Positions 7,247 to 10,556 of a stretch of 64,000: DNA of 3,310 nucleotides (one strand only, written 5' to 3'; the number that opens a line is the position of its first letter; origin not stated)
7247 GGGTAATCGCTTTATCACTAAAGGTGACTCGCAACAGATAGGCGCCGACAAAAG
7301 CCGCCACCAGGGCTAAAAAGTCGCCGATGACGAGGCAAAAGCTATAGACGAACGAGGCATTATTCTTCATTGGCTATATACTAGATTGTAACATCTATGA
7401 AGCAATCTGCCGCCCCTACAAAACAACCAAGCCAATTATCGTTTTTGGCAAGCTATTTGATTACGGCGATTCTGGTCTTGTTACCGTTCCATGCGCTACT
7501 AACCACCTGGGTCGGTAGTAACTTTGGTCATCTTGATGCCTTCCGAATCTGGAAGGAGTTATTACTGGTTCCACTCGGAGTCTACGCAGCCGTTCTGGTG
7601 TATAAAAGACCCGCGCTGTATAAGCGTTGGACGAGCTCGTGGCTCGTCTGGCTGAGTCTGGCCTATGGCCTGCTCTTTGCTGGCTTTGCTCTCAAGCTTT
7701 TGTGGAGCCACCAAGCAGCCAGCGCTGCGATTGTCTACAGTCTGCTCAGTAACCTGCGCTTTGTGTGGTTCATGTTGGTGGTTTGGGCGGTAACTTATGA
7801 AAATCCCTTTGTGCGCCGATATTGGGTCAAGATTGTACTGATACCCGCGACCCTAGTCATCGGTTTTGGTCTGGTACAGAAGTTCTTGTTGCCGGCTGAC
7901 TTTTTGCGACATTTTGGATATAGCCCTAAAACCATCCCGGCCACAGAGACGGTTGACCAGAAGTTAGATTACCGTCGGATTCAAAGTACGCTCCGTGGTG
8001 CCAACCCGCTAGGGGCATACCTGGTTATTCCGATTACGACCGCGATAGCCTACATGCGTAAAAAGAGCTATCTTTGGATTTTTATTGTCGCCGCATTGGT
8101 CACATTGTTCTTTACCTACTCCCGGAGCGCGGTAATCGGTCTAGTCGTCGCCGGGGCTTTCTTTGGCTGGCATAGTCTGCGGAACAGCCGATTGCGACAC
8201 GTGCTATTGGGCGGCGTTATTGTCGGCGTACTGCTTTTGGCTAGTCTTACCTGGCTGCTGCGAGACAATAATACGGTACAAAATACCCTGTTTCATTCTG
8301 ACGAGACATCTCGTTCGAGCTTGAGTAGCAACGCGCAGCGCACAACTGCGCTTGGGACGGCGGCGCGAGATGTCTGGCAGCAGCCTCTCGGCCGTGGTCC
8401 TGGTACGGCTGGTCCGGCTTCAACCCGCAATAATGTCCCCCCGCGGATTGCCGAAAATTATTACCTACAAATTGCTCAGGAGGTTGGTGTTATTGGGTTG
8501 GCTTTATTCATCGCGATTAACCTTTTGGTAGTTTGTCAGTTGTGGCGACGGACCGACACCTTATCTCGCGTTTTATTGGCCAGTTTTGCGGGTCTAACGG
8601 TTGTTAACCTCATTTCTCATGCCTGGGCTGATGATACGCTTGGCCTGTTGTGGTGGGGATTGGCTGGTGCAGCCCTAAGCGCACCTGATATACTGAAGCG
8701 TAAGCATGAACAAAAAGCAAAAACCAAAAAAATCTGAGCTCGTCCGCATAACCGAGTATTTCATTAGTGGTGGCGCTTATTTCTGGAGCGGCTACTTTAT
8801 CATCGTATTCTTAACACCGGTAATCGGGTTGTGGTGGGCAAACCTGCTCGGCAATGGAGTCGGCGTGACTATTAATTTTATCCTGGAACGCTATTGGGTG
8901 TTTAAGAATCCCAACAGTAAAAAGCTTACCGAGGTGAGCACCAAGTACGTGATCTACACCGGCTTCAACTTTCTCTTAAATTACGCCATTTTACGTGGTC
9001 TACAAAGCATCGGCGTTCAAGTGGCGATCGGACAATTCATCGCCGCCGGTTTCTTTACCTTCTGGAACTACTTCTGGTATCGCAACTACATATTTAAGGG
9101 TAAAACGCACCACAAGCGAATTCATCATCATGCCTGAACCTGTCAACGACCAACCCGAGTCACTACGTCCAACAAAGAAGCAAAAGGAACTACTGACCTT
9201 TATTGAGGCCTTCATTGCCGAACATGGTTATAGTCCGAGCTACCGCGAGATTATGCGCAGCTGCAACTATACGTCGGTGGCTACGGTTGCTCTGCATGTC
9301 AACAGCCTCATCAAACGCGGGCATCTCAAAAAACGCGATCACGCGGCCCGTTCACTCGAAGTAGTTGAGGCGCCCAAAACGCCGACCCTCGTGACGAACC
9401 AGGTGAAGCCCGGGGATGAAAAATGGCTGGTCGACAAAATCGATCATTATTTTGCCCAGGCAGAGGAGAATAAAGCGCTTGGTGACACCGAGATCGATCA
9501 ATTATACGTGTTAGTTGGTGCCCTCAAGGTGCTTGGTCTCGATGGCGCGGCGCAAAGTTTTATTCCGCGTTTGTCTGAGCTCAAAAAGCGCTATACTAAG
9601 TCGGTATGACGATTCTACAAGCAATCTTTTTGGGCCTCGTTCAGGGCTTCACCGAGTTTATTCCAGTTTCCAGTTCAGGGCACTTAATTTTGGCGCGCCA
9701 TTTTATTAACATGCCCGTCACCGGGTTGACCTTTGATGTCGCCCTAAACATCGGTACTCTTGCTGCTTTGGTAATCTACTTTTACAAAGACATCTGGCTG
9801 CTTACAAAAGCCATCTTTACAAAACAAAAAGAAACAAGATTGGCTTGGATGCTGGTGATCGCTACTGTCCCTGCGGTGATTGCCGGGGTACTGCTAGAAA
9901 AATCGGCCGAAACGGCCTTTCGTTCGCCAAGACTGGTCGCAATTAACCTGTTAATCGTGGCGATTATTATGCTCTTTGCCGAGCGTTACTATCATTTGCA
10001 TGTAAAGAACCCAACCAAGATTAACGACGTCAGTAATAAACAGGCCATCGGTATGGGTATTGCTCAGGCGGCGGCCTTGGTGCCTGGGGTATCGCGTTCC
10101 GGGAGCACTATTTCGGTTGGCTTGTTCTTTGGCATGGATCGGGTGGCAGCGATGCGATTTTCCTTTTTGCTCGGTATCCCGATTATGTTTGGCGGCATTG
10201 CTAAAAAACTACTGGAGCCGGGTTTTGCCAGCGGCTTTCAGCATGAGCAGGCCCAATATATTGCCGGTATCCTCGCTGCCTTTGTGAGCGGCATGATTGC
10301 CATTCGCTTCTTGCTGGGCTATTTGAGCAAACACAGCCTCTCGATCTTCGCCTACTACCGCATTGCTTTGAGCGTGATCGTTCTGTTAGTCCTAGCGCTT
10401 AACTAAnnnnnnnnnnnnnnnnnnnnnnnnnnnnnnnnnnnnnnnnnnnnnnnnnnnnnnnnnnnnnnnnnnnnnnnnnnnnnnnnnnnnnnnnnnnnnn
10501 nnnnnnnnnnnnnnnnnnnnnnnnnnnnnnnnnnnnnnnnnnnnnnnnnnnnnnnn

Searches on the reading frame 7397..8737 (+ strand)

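Call 8: search_protein_families(library=pfam, proteins=[window:7397-8737:+], max_evalue=0.1)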
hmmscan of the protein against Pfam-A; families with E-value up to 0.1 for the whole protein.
window:7397-8737:+ (446 aa): 1 family
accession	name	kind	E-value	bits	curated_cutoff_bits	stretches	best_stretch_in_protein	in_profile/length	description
PF04932.20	Wzy_C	-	2.6e-17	63.4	31.7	1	229-372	2-149/149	O-Antigen ligase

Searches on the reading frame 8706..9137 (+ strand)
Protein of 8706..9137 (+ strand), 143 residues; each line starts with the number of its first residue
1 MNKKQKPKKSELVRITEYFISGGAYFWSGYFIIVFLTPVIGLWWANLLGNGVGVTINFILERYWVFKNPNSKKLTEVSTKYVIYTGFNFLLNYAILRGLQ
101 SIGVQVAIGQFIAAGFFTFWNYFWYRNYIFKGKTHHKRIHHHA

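Call 34: search_protein_families(library=ncbifam, proteins=[window:8706-9137:+], max_evalue=0.01)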
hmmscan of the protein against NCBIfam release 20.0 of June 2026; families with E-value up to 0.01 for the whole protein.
window:8706-9137:+ (143 aa): 1 family
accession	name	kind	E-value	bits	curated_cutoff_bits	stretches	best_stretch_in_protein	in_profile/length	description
NF037976.1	gtrA_1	subfamily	0.00021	21.4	50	1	41-87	32-77/126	GtrA family protein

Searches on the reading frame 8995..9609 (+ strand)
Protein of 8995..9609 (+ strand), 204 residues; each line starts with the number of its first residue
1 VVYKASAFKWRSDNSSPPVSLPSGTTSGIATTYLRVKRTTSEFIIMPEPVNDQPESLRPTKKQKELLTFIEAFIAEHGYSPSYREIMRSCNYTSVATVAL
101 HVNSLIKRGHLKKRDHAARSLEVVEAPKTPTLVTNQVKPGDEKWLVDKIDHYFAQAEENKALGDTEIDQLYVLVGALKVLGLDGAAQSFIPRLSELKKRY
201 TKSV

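Call 8: search_protein_families(library=pfam, proteins=[window:8995-9609:+], max_evalue=0.1)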
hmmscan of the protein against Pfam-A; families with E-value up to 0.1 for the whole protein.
window:8995-9609:+ (204 aa): 3 families
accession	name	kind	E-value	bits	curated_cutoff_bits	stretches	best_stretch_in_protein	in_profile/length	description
PF01726.22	LexA_DNA_bind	-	6.8e-15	55.1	23.7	1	60-119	5-64/65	LexA DNA binding domain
PF13730.12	HTH_36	-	0.008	16.4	25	1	81-111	26-55/55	Helix-turn-helix domain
PF21847.1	DUF6906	-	0.056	13.7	23.6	0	58-67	6-15/50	Domain of unknown function (DUF6906)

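Call 34: search_protein_families(library=ncbifam, proteins=[window:8995-9609:+], max_evalue=0.01)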
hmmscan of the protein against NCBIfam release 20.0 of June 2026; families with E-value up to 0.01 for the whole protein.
window:8995-9609:+ (204 aa): 1 family
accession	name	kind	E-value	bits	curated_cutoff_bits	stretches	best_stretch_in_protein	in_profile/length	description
TIGR00498.1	lexA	equivalog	7.9e-15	55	110.95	1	60-153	5-102/203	transcriptional repressor LexA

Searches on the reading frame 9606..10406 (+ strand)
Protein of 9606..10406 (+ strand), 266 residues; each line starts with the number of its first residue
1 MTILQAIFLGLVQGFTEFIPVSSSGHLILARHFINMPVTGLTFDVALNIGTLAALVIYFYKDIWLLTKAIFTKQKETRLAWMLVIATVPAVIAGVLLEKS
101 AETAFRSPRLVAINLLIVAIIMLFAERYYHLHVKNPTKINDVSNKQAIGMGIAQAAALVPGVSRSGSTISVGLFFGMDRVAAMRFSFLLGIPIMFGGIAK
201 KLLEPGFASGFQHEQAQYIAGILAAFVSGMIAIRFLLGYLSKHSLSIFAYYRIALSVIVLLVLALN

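Call 8: search_protein_families(library=pfam, proteins=[window:9606-10406:+], max_evalue=0.1)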
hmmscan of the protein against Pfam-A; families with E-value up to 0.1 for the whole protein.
window:9606-10406:+ (266 aa): 2 families
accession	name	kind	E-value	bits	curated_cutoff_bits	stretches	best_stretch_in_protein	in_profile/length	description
PF02673.24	BacA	-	4.6e-78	262.9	33.4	1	6-258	1-257/257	Bacitracin resistance protein BacA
PF12666.12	PrgI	-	0.056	14.4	27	1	136-201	3-66/91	PrgI family protein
